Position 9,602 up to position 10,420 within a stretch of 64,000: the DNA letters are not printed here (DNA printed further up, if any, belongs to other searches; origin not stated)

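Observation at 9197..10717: cNMP-binding domain fused to a DoxX-type membrane domain, adjacent to a stand-alone DoxX paralogue and an S8 protease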

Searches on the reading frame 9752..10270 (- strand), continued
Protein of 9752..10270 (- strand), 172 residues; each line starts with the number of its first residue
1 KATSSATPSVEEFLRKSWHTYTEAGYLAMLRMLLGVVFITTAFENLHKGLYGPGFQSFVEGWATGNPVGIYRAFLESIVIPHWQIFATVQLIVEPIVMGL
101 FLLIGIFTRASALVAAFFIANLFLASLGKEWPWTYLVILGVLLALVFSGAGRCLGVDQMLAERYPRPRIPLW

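Call 72: search_solved_structures(query=A8, max_evalue=10, show_alignments=1)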
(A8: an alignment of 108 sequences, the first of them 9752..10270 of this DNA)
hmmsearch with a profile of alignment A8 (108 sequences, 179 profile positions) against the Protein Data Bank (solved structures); distinct sequences matched with E-value up to 10: 2.
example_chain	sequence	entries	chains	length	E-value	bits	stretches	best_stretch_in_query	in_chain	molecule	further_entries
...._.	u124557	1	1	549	0.31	13.5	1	52-101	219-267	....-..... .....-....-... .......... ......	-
7drx_A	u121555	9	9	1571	0.6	12.5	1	42-121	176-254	Phospholipid-transporting ATPase DNF1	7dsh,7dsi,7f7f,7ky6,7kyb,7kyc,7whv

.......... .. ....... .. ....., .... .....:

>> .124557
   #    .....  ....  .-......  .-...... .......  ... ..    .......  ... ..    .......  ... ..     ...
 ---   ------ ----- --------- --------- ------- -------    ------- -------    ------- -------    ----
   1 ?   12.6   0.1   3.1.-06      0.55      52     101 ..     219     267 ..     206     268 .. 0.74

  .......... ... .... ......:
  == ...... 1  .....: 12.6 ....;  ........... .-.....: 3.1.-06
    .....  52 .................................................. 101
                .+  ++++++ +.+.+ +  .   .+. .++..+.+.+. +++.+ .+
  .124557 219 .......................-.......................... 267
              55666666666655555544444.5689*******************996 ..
